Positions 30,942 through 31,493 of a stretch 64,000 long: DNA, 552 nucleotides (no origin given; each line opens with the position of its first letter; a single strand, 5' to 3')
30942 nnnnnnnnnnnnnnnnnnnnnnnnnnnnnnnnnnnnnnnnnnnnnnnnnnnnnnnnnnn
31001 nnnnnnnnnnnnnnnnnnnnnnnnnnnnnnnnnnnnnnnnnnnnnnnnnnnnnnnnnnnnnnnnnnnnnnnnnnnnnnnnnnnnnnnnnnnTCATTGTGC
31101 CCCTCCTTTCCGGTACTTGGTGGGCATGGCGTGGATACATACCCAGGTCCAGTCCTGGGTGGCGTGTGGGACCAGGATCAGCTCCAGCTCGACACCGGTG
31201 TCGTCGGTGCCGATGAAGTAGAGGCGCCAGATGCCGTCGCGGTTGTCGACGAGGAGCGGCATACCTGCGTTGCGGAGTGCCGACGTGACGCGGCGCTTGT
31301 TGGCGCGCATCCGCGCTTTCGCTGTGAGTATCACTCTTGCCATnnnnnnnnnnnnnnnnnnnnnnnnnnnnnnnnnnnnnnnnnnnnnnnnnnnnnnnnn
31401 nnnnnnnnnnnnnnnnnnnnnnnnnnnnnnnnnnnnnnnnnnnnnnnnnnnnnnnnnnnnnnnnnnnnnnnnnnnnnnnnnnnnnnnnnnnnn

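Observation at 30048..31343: Leftward five-gene island immediately downstream of operator site 3, including a basic/acidic small-protein pair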

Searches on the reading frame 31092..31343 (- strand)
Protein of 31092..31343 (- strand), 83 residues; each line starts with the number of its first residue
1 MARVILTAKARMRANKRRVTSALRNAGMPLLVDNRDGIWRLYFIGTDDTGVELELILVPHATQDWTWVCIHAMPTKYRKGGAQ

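Call 7: search_protein_families(library=pfam, proteins=[window:31092-31343:-], max_evalue=1)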
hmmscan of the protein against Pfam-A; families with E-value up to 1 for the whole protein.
window:31092-31343:- (83 aa): 0 families

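Call 8: search_protein_families(library=phrogs, proteins=[window:31092-31343:-], max_evalue=0.1)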
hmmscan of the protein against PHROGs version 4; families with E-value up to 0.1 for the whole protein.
window:31092-31343:- (83 aa): 1 family
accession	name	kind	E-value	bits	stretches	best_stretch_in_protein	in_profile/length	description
phrog_36779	-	moron, auxiliary metabolic gene and host takeover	3.6e-34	118.1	1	1-79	13-90/93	toxin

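Call 9: search_protein_families(library=ncbifam, proteins=[window:31092-31343:-], max_evalue=1)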
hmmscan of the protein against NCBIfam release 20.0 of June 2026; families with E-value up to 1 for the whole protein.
window:31092-31343:- (83 aa): 0 families

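Call 12: find_homologous_proteins(query=window:31092-31343:-, max_evalue=0.001)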
Query window:31092-31343:- (83 aa): 5 proteins with E <= 0.001 among 5 candidates.
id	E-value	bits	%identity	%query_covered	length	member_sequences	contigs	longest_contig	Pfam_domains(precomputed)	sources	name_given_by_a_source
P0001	6.4e-49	181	99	100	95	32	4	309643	-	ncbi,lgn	-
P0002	2.1e-34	134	82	88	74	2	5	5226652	-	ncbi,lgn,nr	ncbi:hypothetical protein E3G52_000331 [Mycobacteroides abscessus]|nr:hypothetical protein [Mycobact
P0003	4.0e-20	89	59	98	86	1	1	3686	-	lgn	-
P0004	6.5e-17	79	59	96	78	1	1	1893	-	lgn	-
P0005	1.3e-13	68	55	95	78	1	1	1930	-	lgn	-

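Call 14: search_dna_similar(query=window:31092-31343:-, collection=phages, mode=protein, max_evalue=0.01, max_rows=40)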
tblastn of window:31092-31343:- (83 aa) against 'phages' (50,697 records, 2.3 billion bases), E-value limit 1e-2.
Records with a match: 5; places in all: 5; records where one place covers at least 80% of the query: 5.
Best place of each record, by identity: 95-99% 2; 60-80% 3.
By first word of the organism name: Gordonia 3; Mycobacterium 2.
By host as written in the record: Gordonia terrae 3612 3; Mycobacterium abscessus T37 1; Mycobacterium abscessus GD43A 1.
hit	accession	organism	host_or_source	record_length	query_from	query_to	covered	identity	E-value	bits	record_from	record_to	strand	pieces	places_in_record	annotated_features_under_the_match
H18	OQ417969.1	Mycobacterium phage prophiT37-1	Mycobacterium abscessus T37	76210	1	83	100%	96.4%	4e-48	167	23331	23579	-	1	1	47: BrnT-like toxin | 46: hypothetical protein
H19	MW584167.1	Mycobacterium phage prophiGD43A-5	Mycobacterium abscessus GD43A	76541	1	83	100%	95.2%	1e-47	166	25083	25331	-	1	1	50: BrnT-like toxin | 49: antitoxin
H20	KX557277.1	Gordonia phage Eyre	Gordonia terrae 3612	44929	1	79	95%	60.8%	7e-18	81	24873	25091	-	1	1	31: BrnT-like toxin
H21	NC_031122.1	Gordonia phage Eyre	Gordonia terrae 3612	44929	1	79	95%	60.8%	7e-18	81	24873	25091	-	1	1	31: toxin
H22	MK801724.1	Gordonia phage PhrostedPhlake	Gordonia terrae 3612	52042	1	79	95%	60.8%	9e-18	81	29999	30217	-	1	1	39: BrnT-like toxin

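Call 17: get_annotated_region(hit=H20, flank=3000)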
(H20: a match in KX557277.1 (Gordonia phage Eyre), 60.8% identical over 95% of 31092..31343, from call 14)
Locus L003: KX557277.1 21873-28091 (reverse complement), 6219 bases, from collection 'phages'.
description: Gordonia phage Eyre, complete genome.
organism: Gordonia phage Eyre (NCBI taxid 1887646)
taxonomy: Viruses; Duplodnaviria; Heunggongvirae; Uroviricota; Caudoviricetes; Eyrevirus; Eyrevirus eyre
host: Gordonia terrae 3612; source: soil; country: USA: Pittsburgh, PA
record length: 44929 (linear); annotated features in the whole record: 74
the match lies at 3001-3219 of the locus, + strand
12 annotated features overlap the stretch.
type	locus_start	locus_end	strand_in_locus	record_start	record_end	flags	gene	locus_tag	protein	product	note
CDS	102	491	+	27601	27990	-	36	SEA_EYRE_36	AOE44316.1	immunity repressor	-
CDS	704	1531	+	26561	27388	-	35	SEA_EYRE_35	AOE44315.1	integrase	Integrase, Y-int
CDS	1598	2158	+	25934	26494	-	34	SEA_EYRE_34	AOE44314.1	lipoprotein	-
CDS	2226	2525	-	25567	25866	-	33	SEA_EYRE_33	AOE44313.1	HTH DNA binding protein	-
CDS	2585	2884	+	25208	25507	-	32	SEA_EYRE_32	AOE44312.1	hypothetical protein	-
CDS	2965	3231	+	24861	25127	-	31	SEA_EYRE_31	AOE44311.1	BrnT-like toxin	BrnT toxin, toxin-antitoxin system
CDS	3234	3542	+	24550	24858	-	30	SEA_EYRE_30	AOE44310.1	ribbon-helix-helix DNA binding domain protein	BrnA antitoxin, toxin-antitoxin system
CDS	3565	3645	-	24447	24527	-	29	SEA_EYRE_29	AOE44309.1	hypothetical protein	-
CDS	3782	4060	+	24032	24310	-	28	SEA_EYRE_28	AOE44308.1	hypothetical protein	-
CDS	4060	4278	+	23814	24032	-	27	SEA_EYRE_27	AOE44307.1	hypothetical protein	-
CDS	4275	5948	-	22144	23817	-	26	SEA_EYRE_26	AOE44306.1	minor tail protein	-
CDS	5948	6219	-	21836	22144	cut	25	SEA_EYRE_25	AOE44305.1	hypothetical protein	-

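Call 18: search_solved_structures(query=A1, max_evalue=10, show_alignments=2)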
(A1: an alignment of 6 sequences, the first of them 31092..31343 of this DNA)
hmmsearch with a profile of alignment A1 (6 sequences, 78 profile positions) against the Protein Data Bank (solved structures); distinct sequences matched with E-value up to 10: 3.
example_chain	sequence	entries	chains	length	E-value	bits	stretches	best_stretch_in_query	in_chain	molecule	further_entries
3r4k_A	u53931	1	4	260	0.056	16.5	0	20-45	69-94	Transcriptional regulator, IclR family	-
2f1n_A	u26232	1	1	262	1.2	12.3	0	36-64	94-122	Cytolethal distending toxin subunit B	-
3vcx_A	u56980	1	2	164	1.7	11.8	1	20-52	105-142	Glyoxalase/Bleomycin resistance protein/dioxygenase domain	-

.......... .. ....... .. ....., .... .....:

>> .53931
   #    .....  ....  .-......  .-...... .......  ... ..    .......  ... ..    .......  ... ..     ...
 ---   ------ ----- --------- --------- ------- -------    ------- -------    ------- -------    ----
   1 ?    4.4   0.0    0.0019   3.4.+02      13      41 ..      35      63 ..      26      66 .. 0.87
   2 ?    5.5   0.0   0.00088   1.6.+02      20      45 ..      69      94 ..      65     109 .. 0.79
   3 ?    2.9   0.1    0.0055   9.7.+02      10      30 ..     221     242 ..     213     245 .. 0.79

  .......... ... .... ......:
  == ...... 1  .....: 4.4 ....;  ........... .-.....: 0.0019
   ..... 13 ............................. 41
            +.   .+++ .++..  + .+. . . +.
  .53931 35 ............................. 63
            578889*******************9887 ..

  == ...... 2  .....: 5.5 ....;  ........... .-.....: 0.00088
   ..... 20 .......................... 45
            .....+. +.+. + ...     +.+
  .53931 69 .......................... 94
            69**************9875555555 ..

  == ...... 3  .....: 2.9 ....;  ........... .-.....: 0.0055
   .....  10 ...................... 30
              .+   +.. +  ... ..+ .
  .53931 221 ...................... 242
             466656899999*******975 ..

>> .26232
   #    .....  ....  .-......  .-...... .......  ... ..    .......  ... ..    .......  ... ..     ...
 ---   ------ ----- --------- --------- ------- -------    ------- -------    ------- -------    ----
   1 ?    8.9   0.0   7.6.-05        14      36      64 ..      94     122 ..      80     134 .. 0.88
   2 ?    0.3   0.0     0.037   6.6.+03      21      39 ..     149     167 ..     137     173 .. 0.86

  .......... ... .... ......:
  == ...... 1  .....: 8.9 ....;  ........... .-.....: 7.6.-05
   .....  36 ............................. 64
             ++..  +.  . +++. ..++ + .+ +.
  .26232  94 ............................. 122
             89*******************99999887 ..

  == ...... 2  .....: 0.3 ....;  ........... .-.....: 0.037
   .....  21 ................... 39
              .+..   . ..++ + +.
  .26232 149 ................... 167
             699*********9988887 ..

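Call 25: predict_structure(alignment_id=A1)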
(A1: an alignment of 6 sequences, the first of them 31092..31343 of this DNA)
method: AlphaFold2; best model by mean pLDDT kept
length: 83 residues; sequences in the alignment: 6
mean_pLDDT: 86.9   pTM: 0.76
mean pLDDT of the five models: 86.9, 67.8, 57.1, 55.8, 55.7
residues with pLDDT >= 90: 51; 70-90: 23; 50-70: 4; < 50: 5
segments of 3 or more residues with pLDDT < 50: 79-83
pLDDT, mean of each block of 10 residues (from residue 1): 87 91 91 91 93 94 92 72 39
secondary structure, 60 per line:
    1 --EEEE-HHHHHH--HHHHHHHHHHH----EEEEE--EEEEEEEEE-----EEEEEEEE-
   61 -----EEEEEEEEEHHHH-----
elements in order: E3-6 H8-13 H16-26 E31-35 E38-46 E52-59 E66-74 H75-78
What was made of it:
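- g1 fold: AF2 pLDDT 87 (call 25).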

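Call 27: fold_search(model_id=the predicted structure, library=pdb)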
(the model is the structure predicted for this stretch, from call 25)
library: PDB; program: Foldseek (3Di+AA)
matches with E <= 10: 225; with E <= 0.001: 0
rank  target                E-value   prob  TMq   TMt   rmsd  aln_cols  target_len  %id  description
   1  7vd7_A                1.8e-01  0.98  0.60  0.54   5.5        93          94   15  Toxin - Antitoxin complex from Salmonella enterica serovar Typhimurium (released 2022-09-14)
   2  3u97                  2.2e-01  0.84  0.46  0.49   5.2        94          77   15  1.1 Angstrom-resolution crystal structure of the Brucella abortus ribonuclease toxin, BrnT (released 2012-02-22)
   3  6h8r                  5.4e-01  0.30  0.34  0.12   9.3        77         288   14  CRYSTAL STRUCTURE OF THE HUMAN PROTEIN TYROSINE PHOSPHATASE PTPN5 (STEP) IN COMPLEX WITH COMPOUND 2 (released 2018-09-26)
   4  4hz9_B                7.2e-01  0.41  0.37  0.27   4.9        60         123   13  Crystal structure of the type VI native effector-immunity complex Tae3-Tai3 from Ralstonia pickettii (released 2013-08-21)
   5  9nxj_B                1.1e+00  0.66  0.41  0.12   3.1        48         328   23  The GH43 domain of an alpha-l-arabinofuranosidase (AtAbf43C_GH43) from Acetivibrio thermocellus DSM1313 (released 2025-08-20)
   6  6h8s                  1.2e+00  0.20  0.34  0.13   9.2        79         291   14  CRYSTAL STRUCTURE OF THE MOUSE PROTEIN TYROSINE PHOSPHATASE PTPN5 (STEP) IN COMPLEX WITH COMPOUND BI-0314 (released 2018-09-26)
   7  7fip_B                1.3e+00  0.54  0.41  0.14   3.3        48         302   17  The native structure of beta-1,2-mannobiose phosphorylase from Thermoanaerobacter sp. (released 2022-01-05)
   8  4hzb_E                1.5e+00  0.21  0.33  0.26   4.9        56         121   14  Crystal structure of the type VI SeMet effector-immunity complex Tae3-Tai3 from Ralstonia pickettii (released 2013-08-21)
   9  6cp9_E                1.7e+00  0.54  0.48  0.35   3.8        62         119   10  Contact-dependent growth inhibition toxin - immunity protein complex from Klebsiella pneumoniae 342 (released 2019-03-13)
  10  5es4_G                1.8e+00  0.54  0.41  0.05   3.9        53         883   13  RE-REFINEMENT OF INTEGRIN ALPHAXBETA2 ECTODOMAIN IN THE CLOSED/BENT CONFORMATION (released 2016-03-02)
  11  9h6y_j                1.8e+00  0.08  0.24  0.19  10.8        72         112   11  Late-stage 48S Initiation Complex (LS48S IC) guided by the trans-RNA (released 2025-12-10)
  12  4hz9_C                1.9e+00  0.20  0.33  0.25   4.9        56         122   14  Crystal structure of the type VI native effector-immunity complex Tae3-Tai3 from Ralstonia pickettii (released 2013-08-21)
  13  6cp9_C                2.1e+00  0.44  0.47  0.35   3.8        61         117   11  Contact-dependent growth inhibition toxin - immunity protein complex from Klebsiella pneumoniae 342 (released 2019-03-13)
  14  6cp9_G                2.4e+00  0.44  0.48  0.38   3.7        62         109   10  Contact-dependent growth inhibition toxin - immunity protein complex from Klebsiella pneumoniae 342 (released 2019-03-13)
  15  5ow1                  2.4e+00  0.14  0.33  0.12   8.3        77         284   12  X-Ray Characterization of Striatal-Enriched Protein Tyrosine Phosphatase Inhibitors (released 2017-11-22)
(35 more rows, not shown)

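Call 28: search_protein_representatives(alignment_id=A1)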
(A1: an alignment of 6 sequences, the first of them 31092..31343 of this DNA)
Query: 6 sequences, 78 profile positions. Proteins with E-value up to 0.001 (for the whole library): 123; up to 1e-10: 25; up to 1e-30: 2. The best 123 are listed.
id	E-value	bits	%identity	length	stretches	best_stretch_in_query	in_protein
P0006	8.6e-36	137.7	-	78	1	1-76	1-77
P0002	1.3e-34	133.9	-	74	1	10-77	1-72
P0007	3.0e-30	119.9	-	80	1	1-76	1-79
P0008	4.6e-27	109.7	-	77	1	1-77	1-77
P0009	2.2e-23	97.9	-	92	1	1-75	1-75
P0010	2.6e-19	84.9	-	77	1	1-75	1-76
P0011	2.0e-16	75.6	-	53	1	28-75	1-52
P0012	3.9e-15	71.5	-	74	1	19-76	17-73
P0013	5.7e-15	71.0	-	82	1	30-76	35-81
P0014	1.1e-14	70.1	-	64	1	20-75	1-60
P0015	5.0e-14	68.0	-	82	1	3-76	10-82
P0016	1.1e-13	66.9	-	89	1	2-76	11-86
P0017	1.3e-13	66.6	-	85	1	5-77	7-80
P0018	2.9e-13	65.5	-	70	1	6-59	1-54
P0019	4.0e-13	65.1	-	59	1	30-76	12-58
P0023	3.9e-12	61.9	-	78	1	4-75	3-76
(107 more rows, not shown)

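Call 31: search_protein_families(library=pfam, alignment_id=A2, max_evalue=0.01)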
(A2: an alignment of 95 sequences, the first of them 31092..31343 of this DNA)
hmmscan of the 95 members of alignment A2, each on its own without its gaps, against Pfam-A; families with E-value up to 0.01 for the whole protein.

A. member 1, window:31092-31343:- (83 aa): 0 families

B. families by the number of members that match (of 95 scanned): 7 families
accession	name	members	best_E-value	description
PF01402.27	RHH_1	1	6.6e-06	Ribbon-helix-helix protein, copG family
PF11225.14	DUF3024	1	7.6e-06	Domain of unknown function (DUF3024)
PF02631.22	RecX_HTH2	1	0.00098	RecX, second three-helix domain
PF12502.13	DUF3710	1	0.0029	Protein of unknown function (DUF3710)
PF14076.12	DUF4258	1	0.0033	Domain of unknown function (DUF4258)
PF08448.16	PAS_4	1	0.0087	PAS fold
PF19938.4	DUF6400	1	0.0093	Family of unknown function (DUF6400)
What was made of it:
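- On BrnT/BrnA type II TA: None of the 95 family members hits at E up to 0.01 (call 31).
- No Pfam BrnT_toxin hit for g1 or any of the 95 family members (calls 7, 31).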

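Call 32: search_solved_structures(query=A2, max_evalue=10, show_alignments=3)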
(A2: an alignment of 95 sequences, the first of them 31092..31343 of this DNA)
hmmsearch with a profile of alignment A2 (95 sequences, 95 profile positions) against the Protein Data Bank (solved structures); distinct sequences matched with E-value up to 10: 1.
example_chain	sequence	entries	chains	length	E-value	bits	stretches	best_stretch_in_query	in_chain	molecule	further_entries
9sdc_C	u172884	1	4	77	9.2e-08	35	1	15-67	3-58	Toxin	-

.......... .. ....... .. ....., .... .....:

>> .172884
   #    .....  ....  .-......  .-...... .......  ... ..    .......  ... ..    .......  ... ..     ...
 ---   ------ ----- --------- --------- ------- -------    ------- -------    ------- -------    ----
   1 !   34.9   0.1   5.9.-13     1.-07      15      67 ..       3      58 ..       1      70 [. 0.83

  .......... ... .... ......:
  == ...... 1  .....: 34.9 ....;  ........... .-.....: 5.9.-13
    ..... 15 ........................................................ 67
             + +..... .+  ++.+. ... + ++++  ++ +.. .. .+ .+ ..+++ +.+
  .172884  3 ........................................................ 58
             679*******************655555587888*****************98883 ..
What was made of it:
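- On RelS-like toxins (RelS-RelI system): A 95-member family profile that includes g1 hits 9sdc_C at E 9.2e-8 (call 32).
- A 95-sequence family profile hits the RelS toxin chain 9sdc_C at E 9.2e-8 (call 32).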

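Call 52: search_solved_structures(query=P0023, max_evalue=10, show_alignments=2)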
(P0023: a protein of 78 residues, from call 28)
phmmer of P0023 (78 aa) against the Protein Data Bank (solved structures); distinct sequences matched with E-value up to 10: 5.
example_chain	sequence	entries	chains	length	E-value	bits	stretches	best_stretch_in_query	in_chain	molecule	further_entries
9sdc_C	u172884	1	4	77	0.0029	20.8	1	5-56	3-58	Toxin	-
3zxl_A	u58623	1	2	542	0.39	14.1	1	8-60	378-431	HIAXHD3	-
3zxj_A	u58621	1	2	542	0.4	14.1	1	8-60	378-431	HIAXHD3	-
3zxk_A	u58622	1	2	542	0.4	14.1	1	8-60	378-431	HIAXHD3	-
5cwn_A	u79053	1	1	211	1.1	12.7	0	15-43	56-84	Designed helical repeat protein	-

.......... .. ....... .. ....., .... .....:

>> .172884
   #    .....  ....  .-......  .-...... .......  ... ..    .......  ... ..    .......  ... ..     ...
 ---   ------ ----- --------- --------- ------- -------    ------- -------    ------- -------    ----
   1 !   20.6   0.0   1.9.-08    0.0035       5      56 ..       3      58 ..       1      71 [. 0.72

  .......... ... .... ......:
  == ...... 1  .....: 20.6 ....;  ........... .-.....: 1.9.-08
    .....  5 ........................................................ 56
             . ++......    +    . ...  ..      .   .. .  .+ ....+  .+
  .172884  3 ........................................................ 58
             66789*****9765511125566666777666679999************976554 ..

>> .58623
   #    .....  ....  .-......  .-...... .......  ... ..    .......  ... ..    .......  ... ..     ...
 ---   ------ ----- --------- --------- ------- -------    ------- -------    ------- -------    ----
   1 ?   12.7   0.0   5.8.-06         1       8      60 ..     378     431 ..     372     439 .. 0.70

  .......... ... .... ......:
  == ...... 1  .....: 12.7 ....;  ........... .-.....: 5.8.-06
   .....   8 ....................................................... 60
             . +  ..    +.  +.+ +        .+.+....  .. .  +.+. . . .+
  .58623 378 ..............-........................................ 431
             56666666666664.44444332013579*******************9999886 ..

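Call 55: find_related_loci(query=A1, collection=genome_contigs, flank=4000)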
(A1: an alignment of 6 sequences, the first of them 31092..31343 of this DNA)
Query A1 (83 aa) in genome_contigs; peptide patterns used: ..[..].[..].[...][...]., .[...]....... (x = any residue, [..] = any of these).
123 stretches matched a pattern; 10 encode a relative of the query (tblastn E <= 1e-3); 10 distinct loci.
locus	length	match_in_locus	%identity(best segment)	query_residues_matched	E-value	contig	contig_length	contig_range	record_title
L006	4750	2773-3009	65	1-79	1e-32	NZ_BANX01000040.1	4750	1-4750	Gordonia soli NBRC 108243, whole genome shotgun sequence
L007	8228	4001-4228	59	1-79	1e-23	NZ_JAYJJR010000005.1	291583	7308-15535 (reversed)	[Mycobacterium] crassicus strain MYC098 NODE_5_length_291583_cov_205.213568, whole genome shotgun sequence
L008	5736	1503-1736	63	1-79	3e-29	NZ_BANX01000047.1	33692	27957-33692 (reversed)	Gordonia soli NBRC 108243, whole genome shotgun sequence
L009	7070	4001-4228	50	1-79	5e-19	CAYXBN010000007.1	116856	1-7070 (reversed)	MAG TPA_asm: uncultured Mycobacterium sp. isolate SRP318679_co1_10 genome assembly, contig: NODE_189_length_116856_cov_4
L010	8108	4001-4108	62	43-79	6e-11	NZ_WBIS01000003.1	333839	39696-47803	Agromyces terreus strain JCM 14581 Scaffold3_1, whole genome shotgun sequence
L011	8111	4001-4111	59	43-79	6e-10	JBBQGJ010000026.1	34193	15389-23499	MAG: Mycobacteriales bacterium isolate Co_metawrap_967 Cmw_967_k141_15454686_length_34193_cov_8.0000, whole genome shotg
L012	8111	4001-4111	55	43-80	6e-10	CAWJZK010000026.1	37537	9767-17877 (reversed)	MAG: uncultured Actinomycetota bacterium isolate MFD06742.bin.3.485 genome assembly, contig: contig_54211, whole genome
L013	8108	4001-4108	54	43-79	7e-10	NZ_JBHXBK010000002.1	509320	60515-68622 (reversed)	Agromyces sp. NPDC060279 NPDC060279_337_B7.ctg-0002, whole genome shotgun sequence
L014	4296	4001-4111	59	43-79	9e-10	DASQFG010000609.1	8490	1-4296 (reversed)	MAG TPA_asm: Nakamurella sp. isolate SMAG_U11774 k141_852422, whole genome shotgun sequence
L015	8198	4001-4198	44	3-75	2e-9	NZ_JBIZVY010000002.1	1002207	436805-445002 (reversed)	Agromyces sp. GXQ0307 Q0307_scaffold2, whole genome shotgun sequence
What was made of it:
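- Tried and rejected: It was rerun with the 6-sequence alignment (call 55).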

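Call 74: search_protein_families(library=padloc, proteins=[window:31092-31343:-], max_evalue=1)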
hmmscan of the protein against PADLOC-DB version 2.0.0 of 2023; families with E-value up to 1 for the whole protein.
window:31092-31343:- (83 aa): 1 family
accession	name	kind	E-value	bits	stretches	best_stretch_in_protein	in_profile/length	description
PDLC02995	RT_UG5-nitrilase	-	0.019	10.9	1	4-74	676-744/958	-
